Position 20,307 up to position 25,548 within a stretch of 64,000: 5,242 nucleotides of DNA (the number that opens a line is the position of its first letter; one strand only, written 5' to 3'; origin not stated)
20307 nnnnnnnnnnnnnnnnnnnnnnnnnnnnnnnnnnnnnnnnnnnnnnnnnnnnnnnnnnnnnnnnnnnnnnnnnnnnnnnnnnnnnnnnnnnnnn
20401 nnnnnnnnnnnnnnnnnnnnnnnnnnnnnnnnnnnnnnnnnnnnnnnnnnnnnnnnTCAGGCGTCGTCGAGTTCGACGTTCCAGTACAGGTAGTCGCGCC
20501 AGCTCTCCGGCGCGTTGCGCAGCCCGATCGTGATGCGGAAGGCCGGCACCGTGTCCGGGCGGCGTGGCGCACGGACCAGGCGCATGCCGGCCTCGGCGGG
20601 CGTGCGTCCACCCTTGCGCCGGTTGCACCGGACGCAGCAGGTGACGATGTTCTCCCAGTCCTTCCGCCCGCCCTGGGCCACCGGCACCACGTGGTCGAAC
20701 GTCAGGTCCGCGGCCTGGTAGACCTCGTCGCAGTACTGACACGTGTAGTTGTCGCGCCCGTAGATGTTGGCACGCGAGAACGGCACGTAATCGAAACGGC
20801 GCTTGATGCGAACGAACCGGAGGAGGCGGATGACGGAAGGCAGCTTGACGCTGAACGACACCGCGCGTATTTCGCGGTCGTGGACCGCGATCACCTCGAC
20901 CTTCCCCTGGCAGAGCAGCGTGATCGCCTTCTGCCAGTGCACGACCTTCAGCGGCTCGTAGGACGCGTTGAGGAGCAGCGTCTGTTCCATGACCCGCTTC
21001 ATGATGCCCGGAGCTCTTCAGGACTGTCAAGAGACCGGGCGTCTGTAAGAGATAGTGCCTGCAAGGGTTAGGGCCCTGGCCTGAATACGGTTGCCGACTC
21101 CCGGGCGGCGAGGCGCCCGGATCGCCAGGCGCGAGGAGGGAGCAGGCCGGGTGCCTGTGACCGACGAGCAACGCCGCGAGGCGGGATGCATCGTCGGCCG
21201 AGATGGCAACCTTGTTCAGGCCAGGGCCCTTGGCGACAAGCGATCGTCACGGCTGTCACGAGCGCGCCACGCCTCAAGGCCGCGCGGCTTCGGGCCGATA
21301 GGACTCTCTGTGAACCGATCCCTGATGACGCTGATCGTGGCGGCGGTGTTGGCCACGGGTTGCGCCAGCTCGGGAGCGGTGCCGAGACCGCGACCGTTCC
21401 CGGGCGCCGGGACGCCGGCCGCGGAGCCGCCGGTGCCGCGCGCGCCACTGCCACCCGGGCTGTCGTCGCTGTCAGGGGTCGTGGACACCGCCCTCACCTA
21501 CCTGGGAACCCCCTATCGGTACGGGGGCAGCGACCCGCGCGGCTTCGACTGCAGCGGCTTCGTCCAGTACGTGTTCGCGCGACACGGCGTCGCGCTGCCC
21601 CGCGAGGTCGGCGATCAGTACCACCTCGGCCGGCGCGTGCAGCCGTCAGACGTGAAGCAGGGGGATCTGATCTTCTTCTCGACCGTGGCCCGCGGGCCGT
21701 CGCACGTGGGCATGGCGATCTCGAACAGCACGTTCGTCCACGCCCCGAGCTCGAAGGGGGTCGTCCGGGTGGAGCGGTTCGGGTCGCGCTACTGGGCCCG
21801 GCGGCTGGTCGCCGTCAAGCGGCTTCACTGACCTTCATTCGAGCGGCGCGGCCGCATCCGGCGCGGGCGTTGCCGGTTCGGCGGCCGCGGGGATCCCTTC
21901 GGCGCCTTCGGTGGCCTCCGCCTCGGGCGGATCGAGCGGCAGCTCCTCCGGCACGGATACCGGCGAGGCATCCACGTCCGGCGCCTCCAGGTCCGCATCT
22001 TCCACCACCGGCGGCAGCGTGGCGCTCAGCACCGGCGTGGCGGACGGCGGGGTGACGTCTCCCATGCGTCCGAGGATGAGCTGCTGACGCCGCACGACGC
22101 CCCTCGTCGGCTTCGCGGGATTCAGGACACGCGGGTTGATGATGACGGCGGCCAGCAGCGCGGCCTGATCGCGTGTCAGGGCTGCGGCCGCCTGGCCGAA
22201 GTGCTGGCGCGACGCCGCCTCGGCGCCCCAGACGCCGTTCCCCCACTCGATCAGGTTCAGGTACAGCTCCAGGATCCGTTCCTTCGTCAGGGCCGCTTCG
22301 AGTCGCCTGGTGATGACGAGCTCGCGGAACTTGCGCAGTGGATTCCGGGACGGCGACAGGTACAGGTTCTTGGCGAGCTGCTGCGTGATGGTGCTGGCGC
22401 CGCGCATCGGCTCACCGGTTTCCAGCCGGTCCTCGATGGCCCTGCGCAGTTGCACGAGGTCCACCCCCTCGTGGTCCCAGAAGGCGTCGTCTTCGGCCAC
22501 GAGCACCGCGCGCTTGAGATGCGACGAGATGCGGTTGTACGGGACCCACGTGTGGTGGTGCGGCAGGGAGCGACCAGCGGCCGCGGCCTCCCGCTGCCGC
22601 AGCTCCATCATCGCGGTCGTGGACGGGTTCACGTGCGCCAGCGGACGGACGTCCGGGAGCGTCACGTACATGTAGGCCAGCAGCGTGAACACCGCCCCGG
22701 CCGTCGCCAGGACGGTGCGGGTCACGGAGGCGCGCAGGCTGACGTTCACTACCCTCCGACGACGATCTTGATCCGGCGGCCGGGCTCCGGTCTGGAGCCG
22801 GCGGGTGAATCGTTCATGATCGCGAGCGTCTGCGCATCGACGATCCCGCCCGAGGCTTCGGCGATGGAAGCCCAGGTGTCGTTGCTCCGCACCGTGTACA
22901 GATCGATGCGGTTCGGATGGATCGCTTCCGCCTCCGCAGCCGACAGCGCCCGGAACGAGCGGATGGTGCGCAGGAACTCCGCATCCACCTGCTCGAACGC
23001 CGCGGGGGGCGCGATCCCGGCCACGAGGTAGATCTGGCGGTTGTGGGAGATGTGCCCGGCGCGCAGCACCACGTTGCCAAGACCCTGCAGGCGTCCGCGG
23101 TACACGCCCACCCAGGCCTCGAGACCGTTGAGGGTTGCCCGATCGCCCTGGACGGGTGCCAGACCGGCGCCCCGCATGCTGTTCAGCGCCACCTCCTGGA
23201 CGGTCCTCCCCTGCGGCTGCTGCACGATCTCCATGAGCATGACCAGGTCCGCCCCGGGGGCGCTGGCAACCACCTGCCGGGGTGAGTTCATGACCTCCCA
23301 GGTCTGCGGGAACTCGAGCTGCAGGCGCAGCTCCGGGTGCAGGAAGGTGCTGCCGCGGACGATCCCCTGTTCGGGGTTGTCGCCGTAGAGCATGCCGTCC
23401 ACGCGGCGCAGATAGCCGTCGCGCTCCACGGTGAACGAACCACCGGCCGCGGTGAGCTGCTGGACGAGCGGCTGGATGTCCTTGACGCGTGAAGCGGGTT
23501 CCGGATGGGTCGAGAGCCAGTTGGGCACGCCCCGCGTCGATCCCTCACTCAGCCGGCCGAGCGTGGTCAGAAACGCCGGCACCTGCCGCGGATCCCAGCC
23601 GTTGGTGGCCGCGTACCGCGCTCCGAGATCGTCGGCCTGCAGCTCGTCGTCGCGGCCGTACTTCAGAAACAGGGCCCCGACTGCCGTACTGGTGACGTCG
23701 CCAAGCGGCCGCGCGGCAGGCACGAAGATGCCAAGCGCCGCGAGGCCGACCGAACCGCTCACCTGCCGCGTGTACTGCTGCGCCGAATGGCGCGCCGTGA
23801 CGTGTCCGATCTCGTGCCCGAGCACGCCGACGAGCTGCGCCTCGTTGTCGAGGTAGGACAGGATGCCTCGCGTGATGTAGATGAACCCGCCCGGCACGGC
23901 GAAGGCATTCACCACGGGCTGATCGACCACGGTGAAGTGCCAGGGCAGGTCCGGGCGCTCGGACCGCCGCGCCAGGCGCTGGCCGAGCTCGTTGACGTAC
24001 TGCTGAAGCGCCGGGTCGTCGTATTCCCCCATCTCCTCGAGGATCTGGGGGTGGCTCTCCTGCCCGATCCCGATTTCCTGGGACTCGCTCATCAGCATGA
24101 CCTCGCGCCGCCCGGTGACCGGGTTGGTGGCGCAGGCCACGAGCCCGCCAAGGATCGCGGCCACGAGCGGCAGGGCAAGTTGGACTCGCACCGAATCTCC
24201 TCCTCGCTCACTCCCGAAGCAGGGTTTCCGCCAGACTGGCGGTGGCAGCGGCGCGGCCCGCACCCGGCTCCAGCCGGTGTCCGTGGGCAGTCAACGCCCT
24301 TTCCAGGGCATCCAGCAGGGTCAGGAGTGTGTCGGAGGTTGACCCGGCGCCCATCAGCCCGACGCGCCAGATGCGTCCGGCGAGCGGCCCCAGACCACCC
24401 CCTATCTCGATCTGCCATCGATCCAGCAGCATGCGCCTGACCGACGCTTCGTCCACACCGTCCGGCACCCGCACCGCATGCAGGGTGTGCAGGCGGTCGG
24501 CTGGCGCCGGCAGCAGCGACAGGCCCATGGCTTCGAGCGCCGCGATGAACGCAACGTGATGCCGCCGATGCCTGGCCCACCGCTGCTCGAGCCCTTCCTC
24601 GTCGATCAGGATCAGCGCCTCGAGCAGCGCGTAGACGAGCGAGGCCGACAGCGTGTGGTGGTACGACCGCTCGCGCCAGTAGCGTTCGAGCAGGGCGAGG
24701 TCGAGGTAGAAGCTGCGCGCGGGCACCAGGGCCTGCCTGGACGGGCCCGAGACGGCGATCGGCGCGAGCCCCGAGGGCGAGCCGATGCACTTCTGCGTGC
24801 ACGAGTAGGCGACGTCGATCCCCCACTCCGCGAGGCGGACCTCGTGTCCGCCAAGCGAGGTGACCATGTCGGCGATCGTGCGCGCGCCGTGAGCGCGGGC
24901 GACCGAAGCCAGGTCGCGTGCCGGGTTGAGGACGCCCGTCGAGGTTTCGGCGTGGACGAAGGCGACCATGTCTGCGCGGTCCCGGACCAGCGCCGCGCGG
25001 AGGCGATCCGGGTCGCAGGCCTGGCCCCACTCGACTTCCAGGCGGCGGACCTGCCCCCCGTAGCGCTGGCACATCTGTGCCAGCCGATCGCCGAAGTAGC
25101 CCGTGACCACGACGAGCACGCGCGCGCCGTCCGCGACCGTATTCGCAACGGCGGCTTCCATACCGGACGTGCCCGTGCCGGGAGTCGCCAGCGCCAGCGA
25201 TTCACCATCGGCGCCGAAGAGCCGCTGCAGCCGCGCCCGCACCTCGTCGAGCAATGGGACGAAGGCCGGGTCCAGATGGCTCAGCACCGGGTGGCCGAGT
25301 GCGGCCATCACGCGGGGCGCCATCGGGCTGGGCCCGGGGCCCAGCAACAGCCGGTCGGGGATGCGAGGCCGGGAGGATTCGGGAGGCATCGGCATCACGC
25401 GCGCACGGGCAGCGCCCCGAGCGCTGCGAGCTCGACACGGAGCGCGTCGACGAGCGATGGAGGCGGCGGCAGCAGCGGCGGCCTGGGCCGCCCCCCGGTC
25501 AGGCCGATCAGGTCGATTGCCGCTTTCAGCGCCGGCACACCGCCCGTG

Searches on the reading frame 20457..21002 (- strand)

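Call 35: search_protein_families(library=pfam, proteins=[window:20457-21002:-], max_evalue=0.001)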
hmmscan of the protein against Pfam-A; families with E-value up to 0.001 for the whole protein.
window:20457-21002:- (181 aa): 3 families
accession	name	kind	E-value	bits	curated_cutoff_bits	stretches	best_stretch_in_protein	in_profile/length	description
PF14279.12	HNH_5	-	2.6e-16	59.7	27.5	1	88-142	1-55/56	HNH endonuclease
PF01844.29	HNH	-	7.1e-14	52.1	21.4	1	88-131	1-45/47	HNH endonuclease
PF13395.12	HNH_4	-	0.00015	22.1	22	1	88-135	1-53/54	HNH endonuclease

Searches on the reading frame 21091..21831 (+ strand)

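Call 35: search_protein_families(library=pfam, proteins=[window:21091-21831:+], max_evalue=0.001)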
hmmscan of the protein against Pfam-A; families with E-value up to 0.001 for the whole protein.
window:21091-21831:+ (246 aa): 1 family
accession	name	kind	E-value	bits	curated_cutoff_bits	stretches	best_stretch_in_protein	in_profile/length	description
PF00877.26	NLPC_P60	-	4.4e-31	107.4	23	1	139-244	1-105/105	NlpC/P60 family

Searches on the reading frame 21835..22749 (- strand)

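Call 35: search_protein_families(library=pfam, proteins=[window:21835-22749:-], max_evalue=0.001)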
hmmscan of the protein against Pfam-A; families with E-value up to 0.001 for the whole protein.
window:21835-22749:- (304 aa): 1 family
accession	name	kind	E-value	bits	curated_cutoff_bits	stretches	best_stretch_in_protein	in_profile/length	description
PF00912.28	Transgly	-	1e-53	181.8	27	1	64-229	12-177/178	Transglycosylase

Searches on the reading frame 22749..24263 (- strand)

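Call 35: search_protein_families(library=pfam, proteins=[window:22749-24263:-], max_evalue=0.001)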
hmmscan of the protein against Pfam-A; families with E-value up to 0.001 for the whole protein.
window:22749-24263:- (504 aa): 1 family
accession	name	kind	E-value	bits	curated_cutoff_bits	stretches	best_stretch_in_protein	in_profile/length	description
PF01435.24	Peptidase_M48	-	2.7e-35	122.3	20.3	1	85-264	2-183/186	Peptidase family M48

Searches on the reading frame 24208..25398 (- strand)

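Call 7: search_protein_families(library=pfam, proteins=[window:24208-25398:-], max_evalue=0.001)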
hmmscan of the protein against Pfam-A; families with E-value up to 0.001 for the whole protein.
window:24208-25398:- (396 aa): 2 families
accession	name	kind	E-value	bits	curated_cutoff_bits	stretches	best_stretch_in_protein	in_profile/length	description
PF00266.25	Aminotran_5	-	1.2e-25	90.8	21.5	1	32-335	27-338/371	Aminotransferase class-V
PF00155.27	Aminotran_1_2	-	1.2e-05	25.1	19.7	1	50-364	44-360/361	Aminotransferase class I and II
